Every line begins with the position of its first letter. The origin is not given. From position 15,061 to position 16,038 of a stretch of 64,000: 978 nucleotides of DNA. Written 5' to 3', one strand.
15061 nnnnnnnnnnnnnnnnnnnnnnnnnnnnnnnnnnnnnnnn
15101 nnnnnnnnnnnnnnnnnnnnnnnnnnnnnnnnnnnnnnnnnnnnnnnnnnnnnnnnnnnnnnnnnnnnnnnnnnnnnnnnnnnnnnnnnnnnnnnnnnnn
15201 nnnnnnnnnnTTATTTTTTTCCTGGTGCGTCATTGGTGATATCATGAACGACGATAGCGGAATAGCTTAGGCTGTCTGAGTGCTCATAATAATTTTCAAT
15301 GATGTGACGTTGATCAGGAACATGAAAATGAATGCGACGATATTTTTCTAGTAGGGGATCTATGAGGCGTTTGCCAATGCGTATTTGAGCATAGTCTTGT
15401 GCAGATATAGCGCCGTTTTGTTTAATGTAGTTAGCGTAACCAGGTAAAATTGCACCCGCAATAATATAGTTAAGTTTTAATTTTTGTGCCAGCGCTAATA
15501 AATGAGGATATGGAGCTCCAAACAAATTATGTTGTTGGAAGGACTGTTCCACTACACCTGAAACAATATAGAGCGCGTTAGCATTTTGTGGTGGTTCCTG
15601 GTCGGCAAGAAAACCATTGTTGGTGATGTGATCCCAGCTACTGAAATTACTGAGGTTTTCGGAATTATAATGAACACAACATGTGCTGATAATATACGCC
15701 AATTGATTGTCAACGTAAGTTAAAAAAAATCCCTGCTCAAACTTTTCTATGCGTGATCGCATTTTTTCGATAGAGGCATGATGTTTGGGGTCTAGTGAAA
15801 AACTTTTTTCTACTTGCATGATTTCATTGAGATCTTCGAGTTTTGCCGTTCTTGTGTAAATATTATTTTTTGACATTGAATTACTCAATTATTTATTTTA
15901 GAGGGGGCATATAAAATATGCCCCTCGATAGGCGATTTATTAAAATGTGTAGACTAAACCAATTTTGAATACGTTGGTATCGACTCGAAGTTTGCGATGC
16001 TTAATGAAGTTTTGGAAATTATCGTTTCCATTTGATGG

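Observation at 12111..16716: GNAT, P450, PaaK-like ligase, DUF192 operon headed by an outer-membrane barrel gene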

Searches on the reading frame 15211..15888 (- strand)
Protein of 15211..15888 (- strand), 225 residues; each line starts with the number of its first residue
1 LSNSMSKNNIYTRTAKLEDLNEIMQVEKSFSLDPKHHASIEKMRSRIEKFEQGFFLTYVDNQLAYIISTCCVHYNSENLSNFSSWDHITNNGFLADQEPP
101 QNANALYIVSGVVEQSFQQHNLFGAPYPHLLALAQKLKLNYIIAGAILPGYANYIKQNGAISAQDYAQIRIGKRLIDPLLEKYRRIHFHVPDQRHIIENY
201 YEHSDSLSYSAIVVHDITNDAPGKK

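Call 3: search_protein_families(library=pfam, proteins=[window:15211-15888:-], max_evalue=0.01)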
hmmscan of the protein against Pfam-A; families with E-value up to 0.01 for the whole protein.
window:15211-15888:- (225 aa): 0 families

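Call 4: search_protein_families(library=ncbifam, proteins=[window:15211-15888:-], max_evalue=0.01)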
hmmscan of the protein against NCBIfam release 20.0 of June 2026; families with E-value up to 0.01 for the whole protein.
window:15211-15888:- (225 aa): 0 families

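Call 8: find_homologous_proteins(query=window:15211-15876:-)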
Query window:15211-15876:- (221 aa): 8 proteins with E <= 0.001 among 184 candidates.
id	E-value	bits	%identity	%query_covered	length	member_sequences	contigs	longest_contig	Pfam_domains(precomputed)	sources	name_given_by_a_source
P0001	1.3e-140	484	97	100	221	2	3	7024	-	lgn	-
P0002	1.4e-115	403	82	99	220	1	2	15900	-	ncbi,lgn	-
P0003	1.6e-114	399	80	100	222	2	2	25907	-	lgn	-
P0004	1.2e-104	367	75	98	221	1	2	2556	-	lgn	-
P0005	3.9e-104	365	73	100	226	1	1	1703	-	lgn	-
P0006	4.0e-102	359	73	99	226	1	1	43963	-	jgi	jgi:hypothetical protein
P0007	5.5e-100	352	71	100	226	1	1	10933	-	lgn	-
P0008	7.0e-80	286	61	99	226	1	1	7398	-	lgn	-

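Call 10: search_protein_families(library=pfam, proteins=[window:15211-15876:-, P0008, P0006], max_evalue=10)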
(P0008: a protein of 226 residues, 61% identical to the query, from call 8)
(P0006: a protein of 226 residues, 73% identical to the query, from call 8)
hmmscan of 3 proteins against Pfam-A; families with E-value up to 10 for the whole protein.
window:15211-15876:- (221 aa): 1 family
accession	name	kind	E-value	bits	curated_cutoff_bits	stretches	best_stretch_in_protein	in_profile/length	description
PF09596.15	MamL-1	-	0.34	11.6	25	1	30-47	1-18/58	MamL-1 domain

P0008 (226 aa): 0 families

P0006 (226 aa): 0 families

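Call 13: find_related_loci(query=A1, collection=genome_contigs, flank=10000)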
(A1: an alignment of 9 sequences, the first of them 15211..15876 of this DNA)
Query A1 (221 aa) in genome_contigs; peptide patterns used: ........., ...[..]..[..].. (x = any residue, [..] = any of these).
86 stretches matched a pattern; 2 encode a relative of the query (tblastn E <= 1e-3); 2 distinct loci.
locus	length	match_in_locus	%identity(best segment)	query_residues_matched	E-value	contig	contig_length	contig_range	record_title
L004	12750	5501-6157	82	1-219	3e-123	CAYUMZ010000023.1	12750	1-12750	MAG TPA_asm: uncultured Gammaproteobacteria bacterium isolate SRP262948_co1_199 genome assembly, contig: NODE_4989_lengt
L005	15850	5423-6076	81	4-221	3e-121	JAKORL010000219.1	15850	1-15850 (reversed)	MAG: Pseudomonadota bacterium isolate all_maxbin.322 k201_2171410, whole genome shotgun sequence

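Call 23: predict_structure(alignment_id=A1)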
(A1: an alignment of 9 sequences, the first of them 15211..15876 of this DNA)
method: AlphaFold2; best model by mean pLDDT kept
length: 221 residues; sequences in the alignment: 9
mean_pLDDT: 79.0   pTM: 0.80
mean pLDDT of the five models: 79.0, 77.8, 76.2, 64.0, 61.9
residues with pLDDT >= 90: 41; 70-90: 129; 50-70: 45; < 50: 6
segments of 3 or more residues with pLDDT < 50: none
pLDDT, mean of each block of 10 residues (from residue 1): 76 94 84 86 84 93 89 82 67 69 87 77 88 90 78 82 74 55 77 68 72 71 41
secondary structure, 60 per line:
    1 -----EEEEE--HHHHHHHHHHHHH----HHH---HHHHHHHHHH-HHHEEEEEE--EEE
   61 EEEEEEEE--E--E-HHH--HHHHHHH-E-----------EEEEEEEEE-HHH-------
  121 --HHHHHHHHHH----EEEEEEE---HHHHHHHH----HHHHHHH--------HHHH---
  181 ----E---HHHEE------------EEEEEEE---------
elements in order: E6-10 H13-25 H36-45 E50-55 E58-68 H81-87 E101-109 H123-132 E137-143 H147-154 H159-165 H174-177 E206-212

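Call 24: search_protein_representatives(alignment_id=A1)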
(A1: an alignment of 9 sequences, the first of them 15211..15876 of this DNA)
Query: 9 sequences, 221 profile positions. Proteins with E-value up to 0.001 (for the whole library): 255; up to 1e-10: 75; up to 1e-30: 16. The best 150 are listed.
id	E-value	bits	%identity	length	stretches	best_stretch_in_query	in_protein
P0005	1.9e-129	446.3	-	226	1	1-220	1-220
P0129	2.2e-69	249.8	-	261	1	7-216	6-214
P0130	4.8e-51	189.9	-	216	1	6-218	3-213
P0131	6.1e-51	189.6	-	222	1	4-216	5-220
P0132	1.3e-50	188.5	-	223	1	5-212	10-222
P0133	2.9e-47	177.6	-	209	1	6-213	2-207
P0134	9.8e-46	172.5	-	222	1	4-212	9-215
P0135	4.0e-44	167.3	-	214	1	14-213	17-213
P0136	8.1e-44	166.3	-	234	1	5-215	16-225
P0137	1.9e-42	161.8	-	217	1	4-215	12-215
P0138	6.6e-40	153.5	-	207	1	7-213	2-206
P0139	9.7e-40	152.9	-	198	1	20-217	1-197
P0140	2.7e-39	151.5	-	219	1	6-215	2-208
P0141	2.5e-33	132.0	-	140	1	77-212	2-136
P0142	7.3e-32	127.2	-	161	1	65-211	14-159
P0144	1.1e-29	120.1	-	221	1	6-213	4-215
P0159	1.5e-17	80.4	-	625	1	13-211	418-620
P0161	1.6e-16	77.1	-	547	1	5-212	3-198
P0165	4.4e-15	72.3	-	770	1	6-212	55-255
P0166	4.8e-15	72.2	-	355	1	4-209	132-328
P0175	1.5e-13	67.3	-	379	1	3-210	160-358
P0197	5.5e-11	58.9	-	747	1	13-210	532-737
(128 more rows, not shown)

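Call 26: search_protein_families(library=pfam, proteins=[P0129, P0130, P0136, P0144, P0159, P0161, P0165, P0166, P0175, P0197], max_evalue=0.1)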
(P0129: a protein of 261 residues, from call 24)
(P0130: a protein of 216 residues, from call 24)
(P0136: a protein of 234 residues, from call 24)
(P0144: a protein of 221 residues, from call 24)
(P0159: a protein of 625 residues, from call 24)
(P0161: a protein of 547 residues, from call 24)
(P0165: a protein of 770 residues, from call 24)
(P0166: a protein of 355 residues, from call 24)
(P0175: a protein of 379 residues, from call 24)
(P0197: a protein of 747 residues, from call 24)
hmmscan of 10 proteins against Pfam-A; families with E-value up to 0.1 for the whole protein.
P0129 (261 aa): 0 families

P0130 (216 aa): 1 family
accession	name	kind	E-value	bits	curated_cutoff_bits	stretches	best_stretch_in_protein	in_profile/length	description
PF00583.31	Acetyltransf_1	-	0.00081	20.1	20.7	1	21-133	14-96/116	Acetyltransferase (GNAT) family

P0136 (234 aa): 0 families

P0144 (221 aa): 3 families
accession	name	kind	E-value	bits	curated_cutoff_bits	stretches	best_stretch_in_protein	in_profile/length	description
PF13527.13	Acetyltransf_9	-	0.00044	20.7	25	1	89-139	59-109/127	Acetyltransferase (GNAT) domain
PF00583.31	Acetyltransf_1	-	0.00073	20.2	20.7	1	20-140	10-97/116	Acetyltransferase (GNAT) family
PF14542.12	Acetyltransf_CG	-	0.0012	19.3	30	1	98-140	20-62/80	GCN5-related N-acetyl-transferase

P0159 (625 aa): 5 families
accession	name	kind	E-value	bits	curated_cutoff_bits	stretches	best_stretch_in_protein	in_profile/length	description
PF00583.31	Acetyltransf_1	-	9e-06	26.4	20.7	1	431-552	11-100/116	Acetyltransferase (GNAT) family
PF13508.13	Acetyltransf_7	-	0.00013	22.7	27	1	505-596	28-83/84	Acetyltransferase (GNAT) domain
PF04055.27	Radical_SAM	-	0.003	18.2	29.5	1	98-252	10-149/166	Radical SAM superfamily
PF13527.13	Acetyltransf_9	-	0.044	14.2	25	0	416-468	5-57/127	Acetyltransferase (GNAT) domain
PF18522.7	DUF5620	-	0.061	14.1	25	0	177-220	7-50/120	Domain of unknown function (DUF5620)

P0161 (547 aa): 0 families

P0165 (770 aa): 5 families
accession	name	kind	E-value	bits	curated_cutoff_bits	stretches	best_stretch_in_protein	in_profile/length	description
PF01979.26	Amidohydro_1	-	4.8e-46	158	25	1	335-713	2-344/345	Amidohydrolase family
PF00583.31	Acetyltransf_1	-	1.5e-09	38.5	20.7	1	68-183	4-96/116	Acetyltransferase (GNAT) family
PF07969.17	Amidohydro_3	-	1.2e-06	28.7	29.7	1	583-679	359-455/472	Amidohydrolase family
PF13508.13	Acetyltransf_7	-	7e-06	26.8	27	1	97-178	4-61/84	Acetyltransferase (GNAT) domain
PF13527.13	Acetyltransf_9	-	0.0018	18.7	25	1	56-111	1-56/127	Acetyltransferase (GNAT) domain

P0166 (355 aa): 1 family
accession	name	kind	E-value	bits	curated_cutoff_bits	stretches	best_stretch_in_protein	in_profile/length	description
PF07238.19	PilZ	-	8.4e-11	42.6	22.5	1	8-114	1-101/102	PilZ domain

P0175 (379 aa): 0 families

P0197 (747 aa): 1 family
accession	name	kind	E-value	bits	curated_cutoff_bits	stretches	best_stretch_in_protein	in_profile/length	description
PF00583.31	Acetyltransf_1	-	0.0047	17.6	20.7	0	542-629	8-73/116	Acetyltransferase (GNAT) family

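Call 27: fold_search(model_id=the predicted structure, library=pdb)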
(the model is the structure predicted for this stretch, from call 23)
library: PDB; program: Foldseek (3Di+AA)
matches with E <= 10: 1142; with E <= 0.001: 377
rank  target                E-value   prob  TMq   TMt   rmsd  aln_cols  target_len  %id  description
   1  7uci_B                7.3e-12  1.00  0.71  0.26   3.8       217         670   18  SxtA Methyltransferase and decarboxylase didomain in complex with Mn2+ and SAH (released 2022-06-01)
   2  2ref_A                1.5e-10  1.00  0.71  0.77   3.3       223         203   17  Crystal structure of the loading GNATL domain of CurA from Lyngbya majuscula soaked with malonyl-CoA (released 2007-11-20)
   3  7uci_A                2.6e-10  1.00  0.69  0.25   3.7       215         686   18  SxtA Methyltransferase and decarboxylase didomain in complex with Mn2+ and SAH (released 2022-06-01)
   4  2ree_A                5.9e-10  1.00  0.69  0.75   3.5       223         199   16  Crystal structure of the loading GNATL domain of CurA from Lyngbya majuscula (released 2007-11-20)
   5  6mfc_A                1.3e-09  1.00  0.71  0.79   3.3       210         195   14  GphF GNAT-like decarboxylase (released 2019-09-18)
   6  5c88_A                1.6e-08  1.00  0.56  0.75   5.4       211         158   12  Crystal structure of Ard1 N-terminal acetyltransferase from Sulfolobus solfataricus in monoclinic form (released 2016-01-13)
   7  4lx9                  9.2e-08  1.00  0.52  0.70   5.9       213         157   14  Archaeal amino-terminal acetyltransferase (NAT) bound to acetyl coenzyme A (released 2013-08-21)
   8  2x7b                  1.3e-07  1.00  0.53  0.71   5.7       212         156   13  Crystal structure of the N-terminal acetylase Ard1 from Sulfolobus solfataricus P2 (released 2010-07-21)
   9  5isv_A                1.7e-07  1.00  0.54  0.74   5.4       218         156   14  Crystal structure of the ribosomal-protein-S18-alanine N-acetyltransferase from Escherichia coli (released 2016-04-13)
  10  5isv_B                2.0e-07  1.00  0.52  0.71   5.8       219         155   14  Crystal structure of the ribosomal-protein-S18-alanine N-acetyltransferase from Escherichia coli (released 2016-04-13)
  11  1l0c                  2.0e-07  1.00  0.52  0.66   5.6       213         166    9  Investigation of the Roles of Catalytic Residues in Serotonin N-Acetyltransferase (released 2002-06-19)
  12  5wph_D                2.0e-07  1.00  0.51  0.61   7.6       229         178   14  Crystal structure of ArsN, N-acetyltransferase with substrate AST from Pseudomonas putida KT2440 (released 2018-10-10)
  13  6m7g_H                2.4e-07  1.00  0.56  0.69   5.9       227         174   15  Crystal structure of ArsN, N-acetyltransferase with substrate phosphinothricin from Pseudomonas putida KT2440 (released 2019-04-24)
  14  4pv6_I                2.9e-07  1.00  0.54  0.76   5.0       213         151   12  Crystal Structure Analysis of Ard1 from Thermoplasma volcanium (released 2015-01-21)
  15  5jtf_B                3.3e-07  1.00  0.59  0.72   4.6       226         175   14  Crystal structure of ArsN N-acetyltransferase from Pseudomonas putida KT2440 (released 2017-05-17)
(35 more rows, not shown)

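Call 33: search_solved_structures(query=A1, max_evalue=10, show_alignments=5)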
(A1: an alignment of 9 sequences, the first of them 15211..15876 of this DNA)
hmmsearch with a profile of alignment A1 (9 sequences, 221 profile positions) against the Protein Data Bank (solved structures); distinct sequences matched with E-value up to 10: 0.

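Call 36: search_solved_structures(query=A2, max_evalue=10, show_alignments=4)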
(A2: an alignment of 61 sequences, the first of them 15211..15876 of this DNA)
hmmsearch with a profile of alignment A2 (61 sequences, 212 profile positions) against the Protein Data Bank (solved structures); distinct sequences matched with E-value up to 10: 120 (the best 60 are shown).
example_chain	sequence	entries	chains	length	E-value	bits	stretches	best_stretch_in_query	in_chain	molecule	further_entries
2ree_A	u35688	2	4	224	3.1e-27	98.5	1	6-210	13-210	CurA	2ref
7ucl_A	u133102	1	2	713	1.9e-24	89.4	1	5-208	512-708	Polyketide synthase-related protein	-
7uci_A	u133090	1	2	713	1.9e-24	89.4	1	5-208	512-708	Polyketide synthase-related protein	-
6mfc_B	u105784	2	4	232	2e-20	76.3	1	7-207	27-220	GphF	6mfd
4lx9_A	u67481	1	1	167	6.1e-12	48.5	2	5-63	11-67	ARCHAEAL AMINO-TERMINAL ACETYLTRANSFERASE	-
2x7b_A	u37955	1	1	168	6.2e-12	48.5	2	5-63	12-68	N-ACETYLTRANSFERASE SSO0209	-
4r3k_A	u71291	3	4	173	6.3e-12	48.5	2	5-63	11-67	Uncharacterized N-acetyltransferase SSO0209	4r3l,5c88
6ag5_A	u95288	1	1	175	1.7e-11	47.1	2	5-63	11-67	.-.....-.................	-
6ag4_A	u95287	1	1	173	3.6e-11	46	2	5-63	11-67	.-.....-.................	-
4pv6_C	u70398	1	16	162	8.2e-10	41.6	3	169-194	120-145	N-terminal acetyltransferase complex subunit [ARD1]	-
6wqb_A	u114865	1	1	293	2.3e-07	33.6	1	1-61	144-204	N-terminal acetyltransferase, GNAT family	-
6wqc_A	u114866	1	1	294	2.3e-07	33.6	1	1-61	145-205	N-terminal acetyltransferase, GNAT family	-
6yzz_A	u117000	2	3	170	5.5e-06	29.1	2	91-137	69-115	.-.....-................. 50 | Acyl-CoA N-acyltransferases (NAT) superfamily protein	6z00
3ddd_A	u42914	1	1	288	3.1e-05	26.6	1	5-70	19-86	Putative Acetyltransferase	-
3tfy_A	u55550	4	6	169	0.00013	24.6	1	89-130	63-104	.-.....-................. 50, NatE catalytic subunit | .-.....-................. 50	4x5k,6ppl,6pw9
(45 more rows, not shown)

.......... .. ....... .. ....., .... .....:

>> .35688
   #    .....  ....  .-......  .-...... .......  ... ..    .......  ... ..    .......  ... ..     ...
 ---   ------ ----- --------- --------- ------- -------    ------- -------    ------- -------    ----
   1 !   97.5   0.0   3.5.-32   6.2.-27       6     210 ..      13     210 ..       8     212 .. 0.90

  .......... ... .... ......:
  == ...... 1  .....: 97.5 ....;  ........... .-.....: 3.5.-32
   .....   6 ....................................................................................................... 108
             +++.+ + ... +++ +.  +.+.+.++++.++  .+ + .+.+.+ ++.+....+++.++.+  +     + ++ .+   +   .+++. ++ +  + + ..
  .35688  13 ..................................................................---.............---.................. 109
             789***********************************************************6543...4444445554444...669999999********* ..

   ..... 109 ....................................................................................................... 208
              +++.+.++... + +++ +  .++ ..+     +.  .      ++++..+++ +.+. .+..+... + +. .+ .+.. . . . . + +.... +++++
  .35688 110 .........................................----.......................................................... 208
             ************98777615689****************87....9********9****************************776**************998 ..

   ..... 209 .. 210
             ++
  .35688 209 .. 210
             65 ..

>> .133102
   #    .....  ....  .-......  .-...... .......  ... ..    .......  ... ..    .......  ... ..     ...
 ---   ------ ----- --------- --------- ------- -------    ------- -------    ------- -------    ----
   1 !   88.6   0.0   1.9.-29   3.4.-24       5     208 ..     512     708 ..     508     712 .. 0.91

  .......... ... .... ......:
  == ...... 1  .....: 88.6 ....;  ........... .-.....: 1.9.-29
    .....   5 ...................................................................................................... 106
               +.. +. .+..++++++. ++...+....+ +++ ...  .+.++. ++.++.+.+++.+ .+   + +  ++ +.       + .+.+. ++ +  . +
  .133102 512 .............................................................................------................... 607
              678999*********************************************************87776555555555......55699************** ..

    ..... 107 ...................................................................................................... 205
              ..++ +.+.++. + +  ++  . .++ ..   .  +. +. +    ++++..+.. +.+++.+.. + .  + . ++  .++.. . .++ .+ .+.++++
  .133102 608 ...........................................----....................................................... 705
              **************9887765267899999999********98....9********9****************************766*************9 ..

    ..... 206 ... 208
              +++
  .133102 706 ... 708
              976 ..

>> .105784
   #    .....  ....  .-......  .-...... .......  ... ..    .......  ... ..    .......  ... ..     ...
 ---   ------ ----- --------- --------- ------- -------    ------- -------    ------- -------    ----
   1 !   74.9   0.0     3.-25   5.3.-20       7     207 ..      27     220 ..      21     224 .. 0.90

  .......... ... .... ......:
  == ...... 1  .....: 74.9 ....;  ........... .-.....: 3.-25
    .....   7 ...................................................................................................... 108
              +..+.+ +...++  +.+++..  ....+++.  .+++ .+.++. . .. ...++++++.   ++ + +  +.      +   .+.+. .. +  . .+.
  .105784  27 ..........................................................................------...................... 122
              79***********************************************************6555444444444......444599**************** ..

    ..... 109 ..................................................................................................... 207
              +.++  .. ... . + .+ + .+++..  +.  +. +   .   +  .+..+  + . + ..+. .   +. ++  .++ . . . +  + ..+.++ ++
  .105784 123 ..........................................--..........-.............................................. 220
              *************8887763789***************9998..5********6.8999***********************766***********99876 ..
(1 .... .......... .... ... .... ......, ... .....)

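Call 37: search_protein_families(library=pfam, alignment_id=A2, max_evalue=0.01)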
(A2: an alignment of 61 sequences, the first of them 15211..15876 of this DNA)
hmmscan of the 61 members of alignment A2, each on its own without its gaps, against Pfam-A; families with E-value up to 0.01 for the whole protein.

A. member 1, window:15211-15876:- (221 aa): 0 families

B. families by the number of members that match (of 61 scanned): 7 families
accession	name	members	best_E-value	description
PF00583.31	Acetyltransf_1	34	6.6e-12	Acetyltransferase (GNAT) family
PF13508.13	Acetyltransf_7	23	2.6e-10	Acetyltransferase (GNAT) domain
PF13527.13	Acetyltransf_9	11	8.9e-07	Acetyltransferase (GNAT) domain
PF13673.13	Acetyltransf_10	9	8.7e-06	Acetyltransferase (GNAT) domain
PF14542.12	Acetyltransf_CG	3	0.00017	GCN5-related N-acetyl-transferase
PF08445.16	FR47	2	0.0043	FR47-like protein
PF17013.11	Acetyltransf_15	1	0.0073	Putative acetyl-transferase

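Call 42: find_related_loci(query=A4, collection=metagenome_contigs, flank=7000)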
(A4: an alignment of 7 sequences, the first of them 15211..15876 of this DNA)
Query A4 (221 aa) in metagenome_contigs; peptide patterns used: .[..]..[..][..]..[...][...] (x = any residue, [..] = any of these).
121 stretches matched a pattern; 12 encode a relative of the query (tblastn E <= 1e-3); 12 distinct loci.
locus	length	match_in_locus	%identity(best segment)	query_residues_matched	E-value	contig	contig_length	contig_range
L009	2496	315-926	44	5-210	2e-54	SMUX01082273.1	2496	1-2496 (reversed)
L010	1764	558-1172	42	5-211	1e-54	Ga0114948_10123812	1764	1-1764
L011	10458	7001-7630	39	6-213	3e-51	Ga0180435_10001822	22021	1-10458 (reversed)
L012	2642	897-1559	38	4-217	2e-49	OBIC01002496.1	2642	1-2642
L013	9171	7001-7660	37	1-216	2e-48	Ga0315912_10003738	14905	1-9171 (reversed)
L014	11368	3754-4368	39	9-213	9e-48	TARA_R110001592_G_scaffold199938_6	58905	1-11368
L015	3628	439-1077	36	5-215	7e-47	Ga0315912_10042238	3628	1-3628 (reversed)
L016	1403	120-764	39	5-218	4e-48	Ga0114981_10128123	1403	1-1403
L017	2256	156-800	40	3-213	4e-46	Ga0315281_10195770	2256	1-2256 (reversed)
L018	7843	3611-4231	35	9-213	8e-41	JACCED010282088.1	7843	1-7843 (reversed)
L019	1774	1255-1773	33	3-173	2e-31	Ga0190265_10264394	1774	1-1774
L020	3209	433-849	39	71-212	2e-27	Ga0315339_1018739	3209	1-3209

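Call 47: search_protein_families(library=pfam, proteins=[L014:3000-3656:-, L014:1092-2972:-, L014:5968-8598:+, L011:6049-6969:+, L018:5630-7798:-, L018:2069-3931:-, L009:990-2387:-, L014:8750-9619:-], max_evalue=0.01)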
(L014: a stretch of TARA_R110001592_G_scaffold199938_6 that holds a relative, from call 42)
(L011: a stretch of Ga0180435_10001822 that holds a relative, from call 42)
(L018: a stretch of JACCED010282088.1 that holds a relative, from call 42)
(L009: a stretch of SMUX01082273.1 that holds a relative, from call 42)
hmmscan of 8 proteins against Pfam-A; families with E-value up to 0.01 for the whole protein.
L014:3000-3656:- (218 aa): 1 family
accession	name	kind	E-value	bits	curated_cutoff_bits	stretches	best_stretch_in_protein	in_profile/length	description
PF13640.12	2OG-FeII_Oxy_3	-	8.9e-13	49.5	27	1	83-170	3-98/98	2OG-Fe(II) oxygenase superfamily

L014:1092-2972:- (626 aa): 4 families
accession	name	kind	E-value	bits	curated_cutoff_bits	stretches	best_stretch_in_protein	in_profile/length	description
PF08443.16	RimK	-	9.2e-07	29.1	21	0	235-338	1-105/188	RimK-like ATP-grasp domain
PF07478.18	Dala_Dala_lig_C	-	4.6e-05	23.5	24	1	250-319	7-82/204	D-ala D-ala ligase C-terminus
PF13549.11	ATP-grasp_5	-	0.0022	17.8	27.6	1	241-304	15-83/221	ATP-grasp domain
PF02786.22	CPSase_L_D2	-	0.004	17.1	19.8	1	240-320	4-91/211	Carbamoyl-phosphate synthase L chain, ATP binding domain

L014:5968-8598:+ (876 aa): 1 family
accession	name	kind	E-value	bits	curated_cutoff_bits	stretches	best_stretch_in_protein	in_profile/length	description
PF03797.25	Autotransporter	-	4.6e-47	161.4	26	1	606-856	1-255/255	Autotransporter beta-domain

L011:6049-6969:+ (306 aa): 0 families

L018:5630-7798:- (722 aa): 1 family
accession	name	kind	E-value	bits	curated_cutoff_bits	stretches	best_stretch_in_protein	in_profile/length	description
PF00067.27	p450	-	1.3e-26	93.9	22.8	1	595-690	324-429/462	Cytochrome P450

L018:2069-3931:- (620 aa): 1 family
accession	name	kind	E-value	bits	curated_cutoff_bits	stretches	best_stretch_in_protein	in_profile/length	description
PF00501.34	AMP-binding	-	2.1e-08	33.8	29.9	1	360-482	240-377/384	AMP-binding enzyme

L009:990-2387:- (465 aa): 1 family
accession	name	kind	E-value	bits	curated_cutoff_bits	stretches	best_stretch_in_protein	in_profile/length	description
PF00501.34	AMP-binding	-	1.1e-08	34.7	29.9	1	124-328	168-377/384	AMP-binding enzyme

L014:8750-9619:- (289 aa): 5 families
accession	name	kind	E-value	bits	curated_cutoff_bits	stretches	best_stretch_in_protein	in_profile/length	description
PF00561.26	Abhydrolase_1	-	4.5e-05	23.7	25.8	1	136-208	47-111/245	alpha/beta hydrolase fold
PF03959.19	FSH1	-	0.00045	20.4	21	1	134-255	67-185/211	Serine hydrolase (FSH1)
PF12146.15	Hydrolase_4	-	0.0016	18.2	27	0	155-202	64-112/239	Serine aminopeptidase, S33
PF12697.13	Abhydrolase_6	-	0.0072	17.4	26.3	1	152-262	54-154/217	Alpha/beta hydrolase family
PF06057.17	VirJ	-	0.0083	16.5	22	0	137-195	38-99/191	Bacterial virulence protein (VirJ)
